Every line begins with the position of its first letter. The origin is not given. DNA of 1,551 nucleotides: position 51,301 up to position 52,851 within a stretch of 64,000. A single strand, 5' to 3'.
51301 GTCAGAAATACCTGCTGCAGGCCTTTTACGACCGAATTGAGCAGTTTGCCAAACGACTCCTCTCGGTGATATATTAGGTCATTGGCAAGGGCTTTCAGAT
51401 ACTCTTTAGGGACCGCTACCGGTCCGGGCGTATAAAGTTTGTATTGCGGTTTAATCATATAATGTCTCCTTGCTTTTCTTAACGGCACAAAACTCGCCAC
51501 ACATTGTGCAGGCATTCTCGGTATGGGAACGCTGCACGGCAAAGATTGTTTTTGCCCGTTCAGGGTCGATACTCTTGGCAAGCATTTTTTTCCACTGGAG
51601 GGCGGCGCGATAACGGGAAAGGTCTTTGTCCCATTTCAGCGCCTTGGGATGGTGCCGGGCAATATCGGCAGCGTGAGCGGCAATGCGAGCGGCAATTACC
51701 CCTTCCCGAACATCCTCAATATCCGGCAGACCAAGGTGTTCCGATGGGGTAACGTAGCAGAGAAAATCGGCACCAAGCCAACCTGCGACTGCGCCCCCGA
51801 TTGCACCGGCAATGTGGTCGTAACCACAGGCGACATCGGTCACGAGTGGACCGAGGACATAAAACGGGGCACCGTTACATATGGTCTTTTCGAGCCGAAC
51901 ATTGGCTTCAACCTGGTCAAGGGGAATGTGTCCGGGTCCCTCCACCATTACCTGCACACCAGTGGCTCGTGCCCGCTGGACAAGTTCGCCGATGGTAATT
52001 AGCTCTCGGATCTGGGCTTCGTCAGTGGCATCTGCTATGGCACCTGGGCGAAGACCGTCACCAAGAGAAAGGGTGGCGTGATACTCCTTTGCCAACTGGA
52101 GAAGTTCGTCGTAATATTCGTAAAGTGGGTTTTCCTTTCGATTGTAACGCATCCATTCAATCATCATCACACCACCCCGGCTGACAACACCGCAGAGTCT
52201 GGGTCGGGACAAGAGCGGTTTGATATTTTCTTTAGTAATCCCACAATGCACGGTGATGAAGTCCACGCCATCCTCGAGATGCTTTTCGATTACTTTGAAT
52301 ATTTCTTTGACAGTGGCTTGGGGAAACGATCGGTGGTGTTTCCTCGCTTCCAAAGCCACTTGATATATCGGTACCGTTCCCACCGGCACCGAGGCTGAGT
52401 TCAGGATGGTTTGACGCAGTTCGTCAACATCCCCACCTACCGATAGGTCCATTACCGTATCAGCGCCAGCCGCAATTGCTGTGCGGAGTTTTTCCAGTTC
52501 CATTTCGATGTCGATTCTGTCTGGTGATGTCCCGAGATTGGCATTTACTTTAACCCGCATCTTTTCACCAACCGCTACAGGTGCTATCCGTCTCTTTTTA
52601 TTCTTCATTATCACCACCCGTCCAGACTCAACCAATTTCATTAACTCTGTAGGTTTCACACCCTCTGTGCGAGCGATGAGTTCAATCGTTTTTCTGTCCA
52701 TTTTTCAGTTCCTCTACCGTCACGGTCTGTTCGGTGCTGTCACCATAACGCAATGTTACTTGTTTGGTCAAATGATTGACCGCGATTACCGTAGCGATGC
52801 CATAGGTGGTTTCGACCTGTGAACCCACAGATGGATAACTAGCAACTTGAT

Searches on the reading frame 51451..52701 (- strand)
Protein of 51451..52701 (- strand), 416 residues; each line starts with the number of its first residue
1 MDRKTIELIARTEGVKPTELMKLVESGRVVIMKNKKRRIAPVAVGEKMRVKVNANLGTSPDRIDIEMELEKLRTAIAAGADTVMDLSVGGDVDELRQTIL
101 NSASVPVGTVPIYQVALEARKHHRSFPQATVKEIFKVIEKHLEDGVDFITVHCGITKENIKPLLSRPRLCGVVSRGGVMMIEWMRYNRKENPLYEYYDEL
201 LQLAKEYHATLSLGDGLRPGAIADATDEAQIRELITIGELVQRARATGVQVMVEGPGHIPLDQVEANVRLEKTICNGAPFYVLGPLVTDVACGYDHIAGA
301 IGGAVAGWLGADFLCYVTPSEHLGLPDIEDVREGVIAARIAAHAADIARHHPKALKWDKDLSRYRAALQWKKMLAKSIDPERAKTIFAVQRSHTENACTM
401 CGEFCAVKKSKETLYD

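Call 3: search_protein_families(library=pfam, proteins=[window:51451-52701:-])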
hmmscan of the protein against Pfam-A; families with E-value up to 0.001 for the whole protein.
window:51451-52701:- (416 aa): 1 family
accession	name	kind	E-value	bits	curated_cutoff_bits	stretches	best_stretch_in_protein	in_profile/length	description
PF01964.24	ThiC_Rad_SAM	-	4.3e-185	615.9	25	1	4-411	13-419/420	Radical SAM ThiC family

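Call 4: search_protein_families(library=ncbifam, proteins=[window:51451-52701:-])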
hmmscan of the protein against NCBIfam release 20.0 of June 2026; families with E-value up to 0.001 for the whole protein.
window:51451-52701:- (416 aa): 4 families
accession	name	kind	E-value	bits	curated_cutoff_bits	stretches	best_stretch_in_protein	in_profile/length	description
NF009895.0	PRK13352.1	equivalog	7.2e-184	611.5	410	1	4-413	15-420/430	phosphomethylpyrimidine synthase ThiC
TIGR00190.1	thiC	equivalog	2.8e-169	563.4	460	1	5-413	15-421/423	phosphomethylpyrimidine synthase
TIGR04386.1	ThiC_like_1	exception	5.7e-162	539.3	700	1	5-412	14-422/426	B12 lower ligand biosynthesis ThiC-like protein BzaB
NF006763.1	PRK09284.1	equivalog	6.4e-138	460.7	650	1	13-412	162-562/564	phosphomethylpyrimidine synthase ThiC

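Call 8: search_solved_structures(query=window:51451-52701:-, max_evalue=0.001)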
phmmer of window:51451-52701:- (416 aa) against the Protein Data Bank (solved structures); distinct sequences matched with E-value up to 0.001: 4.
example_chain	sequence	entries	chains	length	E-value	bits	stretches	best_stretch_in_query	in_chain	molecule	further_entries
3epm_A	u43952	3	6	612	2.6e-106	359.1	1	17-412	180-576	Thiamine biosynthesis protein thiC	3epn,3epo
4s2a_A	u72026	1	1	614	2.6e-106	359.1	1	17-412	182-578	Phosphomethylpyrimidine synthase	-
4s25_A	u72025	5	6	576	3.6e-106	358.6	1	11-411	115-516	Phosphomethylpyrimidine synthase, chloroplastic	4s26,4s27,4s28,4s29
4n7q_A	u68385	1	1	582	3.7e-106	358.6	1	11-411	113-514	Phosphomethylpyrimidine synthase, chloroplastic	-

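Call 9: find_homologous_proteins(query=window:51451-52701:-, max_evalue=1e-30)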
Query window:51451-52701:- (416 aa): 8000 proteins with E <= 1e-30 among 8000 candidates; the best 120 are listed.
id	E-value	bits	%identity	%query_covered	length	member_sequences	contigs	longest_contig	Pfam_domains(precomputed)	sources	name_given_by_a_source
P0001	3.2e-277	937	100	100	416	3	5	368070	PF01964.25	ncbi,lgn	ncbi:MAG: phosphomethylpyrimidine synthase ThiC [candidate division WOR-3 bacterium]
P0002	8.7e-241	817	85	100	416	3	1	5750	PF01964.25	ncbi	-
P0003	5.4e-237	804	87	95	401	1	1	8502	PF01964.25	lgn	-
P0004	6.5e-228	774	80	100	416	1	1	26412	PF01964.25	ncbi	ncbi:MAG: phosphomethylpyrimidine synthase ThiC [bacterium]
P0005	5.4e-225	765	82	97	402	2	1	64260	PF01964.25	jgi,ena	-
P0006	9.4e-217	738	78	98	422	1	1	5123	PF01964.25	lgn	-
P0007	9.6e-216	734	77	100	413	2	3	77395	PF01964.25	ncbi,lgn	-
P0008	1.1e-215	734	78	99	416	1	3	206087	PF01964.25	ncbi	-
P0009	1.5e-215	734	78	99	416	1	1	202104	PF01964.25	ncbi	-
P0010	3.6e-215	732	76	99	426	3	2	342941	PF01964.25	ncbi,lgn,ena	-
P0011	1.0e-214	731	76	100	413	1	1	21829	PF01964.25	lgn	-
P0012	1.5e-214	730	75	100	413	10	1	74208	PF01964.25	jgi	-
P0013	1.7e-213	727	74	100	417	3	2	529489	PF01964.25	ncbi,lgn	ncbi:MAG: phosphomethylpyrimidine synthase ThiC [bacterium]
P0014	1.1e-212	724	75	100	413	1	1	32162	PF01964.25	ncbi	ncbi:MAG: phosphomethylpyrimidine synthase ThiC [bacterium]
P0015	1.6e-212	724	75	100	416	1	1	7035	PF01964.25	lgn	-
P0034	5.6e-190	650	68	99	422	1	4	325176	PF01964.25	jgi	jgi:phosphomethylpyrimidine synthase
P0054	5.8e-185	633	67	96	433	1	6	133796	PF01964.25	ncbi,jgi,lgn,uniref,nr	ncbi:phosphomethylpyrimidine synthase ThiC [candidate division WOR-3 bacterium]|uniref:Phosphomethyl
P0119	3.7e-178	611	64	99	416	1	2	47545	PF01964.25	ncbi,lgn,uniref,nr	ncbi:MAG TPA: phosphomethylpyrimidine synthase ThiC [candidate division WOR-3 bacterium]|uniref:Phos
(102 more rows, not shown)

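Call 10: find_encoding_contigs(protein=window:51451-52701:-, flank=10000, max_places=6)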
Protein window:51451-52701:- (416 aa): 7 contigs read that carry it; 6 places shown.
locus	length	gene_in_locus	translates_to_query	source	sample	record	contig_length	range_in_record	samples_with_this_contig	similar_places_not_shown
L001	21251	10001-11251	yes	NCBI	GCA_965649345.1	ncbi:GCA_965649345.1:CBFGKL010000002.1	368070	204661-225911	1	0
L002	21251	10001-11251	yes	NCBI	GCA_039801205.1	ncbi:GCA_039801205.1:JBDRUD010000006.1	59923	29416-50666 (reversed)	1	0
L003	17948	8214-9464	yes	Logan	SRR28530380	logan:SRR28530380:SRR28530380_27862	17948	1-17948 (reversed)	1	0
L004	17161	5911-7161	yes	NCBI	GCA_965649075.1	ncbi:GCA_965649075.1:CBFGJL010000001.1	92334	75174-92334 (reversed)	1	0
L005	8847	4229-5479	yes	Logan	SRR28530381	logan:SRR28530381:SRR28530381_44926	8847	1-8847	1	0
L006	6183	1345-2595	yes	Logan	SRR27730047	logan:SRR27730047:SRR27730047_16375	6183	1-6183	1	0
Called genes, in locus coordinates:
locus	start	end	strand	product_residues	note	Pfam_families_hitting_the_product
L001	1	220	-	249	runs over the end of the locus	PF00215:OMPdecase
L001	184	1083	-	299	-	PF01180:DHO_dh, PF01207:Dus (faint), PF03060:NMO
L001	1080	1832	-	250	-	PF10418:DHODB_Fe-S_bind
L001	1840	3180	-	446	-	PF12895:ANAPC3 (faint), PF00515:TPR_1 (faint), PF07719:TPR_2 (faint), PF13174:TPR_6 (faint), PF13181:TPR_8 (faint), PF13424:TPR_12 (faint), PF09976:TPR_21 (weak), PF13432:TPR_16 (weak), +6 more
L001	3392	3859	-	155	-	PF02643:DUF192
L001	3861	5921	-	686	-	PF02092:tRNA_synt_2f, PF05746:DALR_1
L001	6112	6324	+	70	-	PF02985:HEAT (faint), PF03130:HEAT_PBS (faint), PF13646:HEAT_2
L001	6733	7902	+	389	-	PF20094:GWxTD_dom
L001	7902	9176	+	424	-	PF20094:GWxTD_dom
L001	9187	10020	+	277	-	PF04468:PSP1, PF28472:PSP1_3rd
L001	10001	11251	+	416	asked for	PF01964:ThiC_Rad_SAM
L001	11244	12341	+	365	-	PF00266:Aminotran_5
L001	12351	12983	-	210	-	PF01066:CDP-OH_P_transf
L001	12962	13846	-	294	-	PF01513:NAD_kinase, PF20143:NAD_kinase_C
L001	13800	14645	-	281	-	PF17827:PrmC_N, PF06325:PrmA, PF13489:Methyltransf_23 (faint), PF05175:MTS, PF13847:Methyltransf_31, PF08242:Methyltransf_12 (faint), PF13649:Methyltransf_25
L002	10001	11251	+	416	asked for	PF01964:ThiC_Rad_SAM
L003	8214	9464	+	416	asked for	PF01964:ThiC_Rad_SAM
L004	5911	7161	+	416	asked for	PF01964:ThiC_Rad_SAM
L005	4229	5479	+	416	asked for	PF01964:ThiC_Rad_SAM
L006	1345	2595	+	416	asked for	PF01964:ThiC_Rad_SAM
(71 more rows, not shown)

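Call 12: find_encoding_contigs(protein=P0010, flank=8000, max_places=1)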
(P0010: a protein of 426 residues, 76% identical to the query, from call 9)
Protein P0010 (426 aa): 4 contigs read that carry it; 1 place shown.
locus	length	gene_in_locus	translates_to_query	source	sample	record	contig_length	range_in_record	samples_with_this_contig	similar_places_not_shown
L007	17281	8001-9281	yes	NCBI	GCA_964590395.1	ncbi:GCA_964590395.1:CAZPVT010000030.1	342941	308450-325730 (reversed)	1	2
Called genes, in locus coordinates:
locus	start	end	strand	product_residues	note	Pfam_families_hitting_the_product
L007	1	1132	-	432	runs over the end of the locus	PF09976:TPR_21 (faint), PF13181:TPR_8 (faint), PF12895:ANAPC3 (faint), PF07719:TPR_2 (faint), PF13174:TPR_6 (faint), PF13432:TPR_16 (faint), PF13512:TPR_18 (faint), PF13525:YfiO (faint), +5 more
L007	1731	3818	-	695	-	PF02092:tRNA_synt_2f, PF05746:DALR_1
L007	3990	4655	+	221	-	PF13513:HEAT_EZ (faint), PF12717:Cnd1 (faint), PF00514:Arm (faint), PF02985:HEAT (faint), PF13646:HEAT_2, PF03130:HEAT_PBS (faint), PF13646:HEAT_2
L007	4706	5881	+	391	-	PF20094:GWxTD_dom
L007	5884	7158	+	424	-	PF20094:GWxTD_dom (weak)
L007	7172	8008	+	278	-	PF04468:PSP1, PF28472:PSP1_3rd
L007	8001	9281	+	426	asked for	PF01964:ThiC_Rad_SAM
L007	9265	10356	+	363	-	PF00266:Aminotran_5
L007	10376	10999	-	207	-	PF01066:CDP-OH_P_transf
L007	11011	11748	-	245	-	PF01513:NAD_kinase, PF20143:NAD_kinase_C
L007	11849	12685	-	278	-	PF17827:PrmC_N (weak), PF13489:Methyltransf_23 (weak), PF05175:MTS, PF06325:PrmA, PF01170:UPF0020 (weak), PF13649:Methyltransf_25, PF13847:Methyltransf_31, PF08241:Methyltransf_11 (weak), +2 more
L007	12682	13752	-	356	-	PF03462:PCRF, PF00472:RF-1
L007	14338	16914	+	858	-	PF02739:5_3_exonuc_N, PF01367:5_3_exonuc, PF00476:DNA_pol_A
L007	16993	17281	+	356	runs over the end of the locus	PF02350:Epimerase_2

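Call 13: find_encoding_contigs(protein=P0013, flank=8000, max_places=1)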
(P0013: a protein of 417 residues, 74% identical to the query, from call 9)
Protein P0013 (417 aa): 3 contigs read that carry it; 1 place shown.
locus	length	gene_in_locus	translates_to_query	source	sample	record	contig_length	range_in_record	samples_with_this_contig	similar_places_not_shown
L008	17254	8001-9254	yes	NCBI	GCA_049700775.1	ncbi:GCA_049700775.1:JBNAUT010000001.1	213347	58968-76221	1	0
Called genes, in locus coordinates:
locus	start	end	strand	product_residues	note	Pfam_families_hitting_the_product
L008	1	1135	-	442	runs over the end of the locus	PF07719:TPR_2 (faint), PF09976:TPR_21 (faint), PF00515:TPR_1 (faint), PF13181:TPR_8 (faint), PF13174:TPR_6 (faint), PF13525:YfiO (weak), PF14559:TPR_19 (weak), PF12895:ANAPC3 (weak), +6 more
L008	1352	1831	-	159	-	PF02643:DUF192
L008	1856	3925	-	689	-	PF02092:tRNA_synt_2f, PF05746:DALR_1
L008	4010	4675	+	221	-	PF00514:Arm (faint), PF12717:Cnd1 (faint), PF13513:HEAT_EZ (faint), PF02985:HEAT (faint), PF13646:HEAT_2, PF03130:HEAT_PBS (faint), PF13646:HEAT_2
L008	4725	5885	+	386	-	PF20094:GWxTD_dom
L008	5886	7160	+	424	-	-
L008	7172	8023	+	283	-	PF04468:PSP1, PF28472:PSP1_3rd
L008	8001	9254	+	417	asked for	PF01964:ThiC_Rad_SAM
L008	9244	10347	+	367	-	PF00266:Aminotran_5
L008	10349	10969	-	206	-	PF01066:CDP-OH_P_transf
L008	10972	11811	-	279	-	PF00781:DAGK_cat (faint), PF01513:NAD_kinase, PF20143:NAD_kinase_C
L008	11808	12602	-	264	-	PF17827:PrmC_N, PF05175:MTS, PF05971:Methyltransf_10 (weak), PF06325:PrmA, PF13847:Methyltransf_31, PF08241:Methyltransf_11 (faint), PF08242:Methyltransf_12 (faint), PF13649:Methyltransf_25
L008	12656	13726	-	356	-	PF03462:PCRF, PF00472:RF-1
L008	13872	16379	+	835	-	PF02739:5_3_exonuc_N, PF01367:5_3_exonuc, PF00476:DNA_pol_A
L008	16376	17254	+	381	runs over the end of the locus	PF02350:Epimerase_2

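Call 14: find_encoding_contigs(protein=P0008, flank=8000, max_places=1)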
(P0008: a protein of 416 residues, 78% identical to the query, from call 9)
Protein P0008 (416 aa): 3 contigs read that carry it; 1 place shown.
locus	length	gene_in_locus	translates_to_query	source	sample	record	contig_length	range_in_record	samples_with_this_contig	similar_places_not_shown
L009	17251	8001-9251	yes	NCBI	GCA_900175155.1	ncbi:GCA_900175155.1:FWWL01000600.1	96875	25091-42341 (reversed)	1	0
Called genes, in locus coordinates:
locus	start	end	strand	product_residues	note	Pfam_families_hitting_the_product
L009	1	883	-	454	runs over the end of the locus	PF09976:TPR_21 (faint), PF12895:ANAPC3 (faint), PF00515:TPR_1 (faint), PF07719:TPR_2 (faint), PF13174:TPR_6 (faint), PF13176:TPR_7 (faint), PF13181:TPR_8 (faint), PF13432:TPR_16, +7 more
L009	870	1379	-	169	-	PF02643:DUF192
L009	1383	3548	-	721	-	PF02092:tRNA_synt_2f, PF05746:DALR_1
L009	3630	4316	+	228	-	-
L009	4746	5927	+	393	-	PF20094:GWxTD_dom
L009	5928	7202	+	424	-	PF20094:GWxTD_dom (weak)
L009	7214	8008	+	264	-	PF04468:PSP1, PF28472:PSP1_3rd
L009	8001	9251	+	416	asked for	PF01964:ThiC_Rad_SAM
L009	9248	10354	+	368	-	PF00266:Aminotran_5, PF01212:Beta_elim_lyase (faint)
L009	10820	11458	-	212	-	PF01066:CDP-OH_P_transf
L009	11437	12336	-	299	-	PF01513:NAD_kinase, PF20143:NAD_kinase_C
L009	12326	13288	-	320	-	PF17827:PrmC_N, PF01135:PCMT (faint), PF05175:MTS, PF06325:PrmA, PF13649:Methyltransf_25, PF13847:Methyltransf_31, PF08241:Methyltransf_11 (weak), PF08242:Methyltransf_12 (weak)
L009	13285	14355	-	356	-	PF16326:ABC_tran_CTD (weak), PF03462:PCRF, PF00472:RF-1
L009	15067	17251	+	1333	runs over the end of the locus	PF01344:Kelch_1 (faint), PF24981:Beta-prop_ATRN-LZTR1 (faint), PF18962:Por_Secre_tail (weak), PF13860:FlgD_ig (weak)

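Call 15: find_encoding_contigs(protein=P0034, flank=8000, max_places=1)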
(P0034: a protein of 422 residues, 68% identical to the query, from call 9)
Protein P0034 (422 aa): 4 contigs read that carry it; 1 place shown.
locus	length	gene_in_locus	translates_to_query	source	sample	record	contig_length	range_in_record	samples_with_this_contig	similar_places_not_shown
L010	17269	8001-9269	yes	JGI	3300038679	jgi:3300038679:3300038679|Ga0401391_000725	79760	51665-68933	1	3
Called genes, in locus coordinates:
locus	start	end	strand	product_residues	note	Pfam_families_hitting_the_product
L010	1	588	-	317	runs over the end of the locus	PF01435:Peptidase_M48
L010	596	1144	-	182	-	PF04011:LemA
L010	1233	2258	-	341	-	PF02826:2-Hacid_dh_C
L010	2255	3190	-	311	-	PF13302:Acetyltransf_3 (faint), PF00583:Acetyltransf_1 (weak)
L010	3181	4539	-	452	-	PF03023:MurJ, PF01554:MatE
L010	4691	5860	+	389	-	PF20094:GWxTD_dom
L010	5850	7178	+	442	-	PF20094:GWxTD_dom (weak)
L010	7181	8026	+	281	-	PF04468:PSP1, PF28472:PSP1_3rd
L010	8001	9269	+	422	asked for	PF01964:ThiC_Rad_SAM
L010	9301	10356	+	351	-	PF00266:Aminotran_5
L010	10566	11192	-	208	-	PF01066:CDP-OH_P_transf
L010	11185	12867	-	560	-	PF02463:SMC_N, PF13476:AAA_23, PF13304:AAA_21 (faint)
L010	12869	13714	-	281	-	PF01513:NAD_kinase, PF20143:NAD_kinase_C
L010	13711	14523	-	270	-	PF17827:PrmC_N, PF13489:Methyltransf_23 (faint), PF05175:MTS, PF06325:PrmA, PF13847:Methyltransf_31, PF08241:Methyltransf_11 (weak), PF08242:Methyltransf_12, PF13649:Methyltransf_25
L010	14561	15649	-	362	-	PF03462:PCRF, PF00472:RF-1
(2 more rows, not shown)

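Call 16: find_encoding_contigs(protein=P0054, flank=8000, max_places=1)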
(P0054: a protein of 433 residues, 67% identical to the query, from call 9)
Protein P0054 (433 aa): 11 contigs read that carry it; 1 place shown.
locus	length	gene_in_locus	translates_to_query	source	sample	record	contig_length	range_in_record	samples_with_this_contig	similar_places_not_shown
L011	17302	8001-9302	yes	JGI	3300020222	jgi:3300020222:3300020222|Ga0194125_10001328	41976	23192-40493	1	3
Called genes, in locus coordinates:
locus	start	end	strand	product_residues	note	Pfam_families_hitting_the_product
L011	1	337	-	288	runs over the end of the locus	-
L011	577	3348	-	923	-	PF13860:FlgD_ig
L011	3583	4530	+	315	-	PF13302:Acetyltransf_3 (faint), PF00583:Acetyltransf_1 (weak)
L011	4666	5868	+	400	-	PF20094:GWxTD_dom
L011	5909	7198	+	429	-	PF20094:GWxTD_dom (weak)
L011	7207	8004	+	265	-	PF04468:PSP1, PF28472:PSP1_3rd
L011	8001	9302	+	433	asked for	PF01964:ThiC_Rad_SAM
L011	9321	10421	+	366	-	PF00266:Aminotran_5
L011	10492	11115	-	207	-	PF01066:CDP-OH_P_transf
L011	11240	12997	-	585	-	PF02463:SMC_N, PF13175:AAA_15 (weak), PF13476:AAA_23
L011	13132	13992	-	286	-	PF01513:NAD_kinase, PF20143:NAD_kinase_C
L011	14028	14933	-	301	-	PF17827:PrmC_N, PF05175:MTS, PF06325:PrmA (weak), PF13847:Methyltransf_31 (weak), PF08242:Methyltransf_12 (weak), PF13649:Methyltransf_25 (weak)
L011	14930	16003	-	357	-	PF03462:PCRF, PF00472:RF-1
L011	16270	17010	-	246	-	PF17115:Toast_rack_N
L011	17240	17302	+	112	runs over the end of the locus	PF01050:MannoseP_isomer (weak), PF07883:Cupin_2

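Call 17: find_encoding_contigs(protein=P0119, flank=8000, max_places=1)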
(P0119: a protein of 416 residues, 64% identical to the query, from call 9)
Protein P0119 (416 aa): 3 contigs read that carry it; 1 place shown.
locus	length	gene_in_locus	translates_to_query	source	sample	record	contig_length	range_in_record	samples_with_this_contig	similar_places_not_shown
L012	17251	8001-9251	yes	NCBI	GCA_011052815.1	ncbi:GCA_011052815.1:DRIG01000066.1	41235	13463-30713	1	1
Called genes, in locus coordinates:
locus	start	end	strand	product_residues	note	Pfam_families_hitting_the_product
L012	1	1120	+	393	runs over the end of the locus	PF00291:PALP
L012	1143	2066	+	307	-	PF01545:Cation_efflux, PF16916:ZT_dimer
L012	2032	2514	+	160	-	PF13302:Acetyltransf_3 (weak), PF00583:Acetyltransf_1, PF13673:Acetyltransf_10, PF13508:Acetyltransf_7, PF08445:FR47 (weak)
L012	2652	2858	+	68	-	PF00313:CSD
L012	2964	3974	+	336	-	PF17792:ThiD2, PF02581:TMP-TENI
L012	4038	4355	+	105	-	PF02482:Ribosomal_S30AE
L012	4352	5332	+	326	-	PF02603:Hpr_kinase_N, PF07475:Hpr_kinase_C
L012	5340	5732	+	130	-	PF03610:EIIA-man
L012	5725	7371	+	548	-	PF00501:AMP-binding, PF23562:AMP-binding_C_3 (weak)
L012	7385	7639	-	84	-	-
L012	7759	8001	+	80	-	PF08734:GYD (weak)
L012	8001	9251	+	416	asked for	PF01964:ThiC_Rad_SAM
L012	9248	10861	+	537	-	PF00672:HAMP (faint), PF04108:ATG17_like (faint), PF00015:MCPsignal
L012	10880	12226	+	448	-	PF00072:Response_reg, PF00158:Sigma54_activat, PF14532:Sigma54_activ_2, PF07728:AAA_5 (weak), PF25601:AAA_lid_14, PF02954:HTH_8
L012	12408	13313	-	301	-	PF13620:CarboxypepD_reg, PF06439:3keto-disac_hyd (weak)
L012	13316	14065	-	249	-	PF07719:TPR_2 (faint)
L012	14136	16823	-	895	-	PF00072:Response_reg, PF00989:PAS, PF13188:PAS_8, PF13426:PAS_9, PF00989:PAS, PF13426:PAS_9, PF08447:PAS_3, PF00990:GGDEF, +6 more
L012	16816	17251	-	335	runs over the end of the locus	PF00072:Response_reg, PF13487:HD_5, PF01966:HD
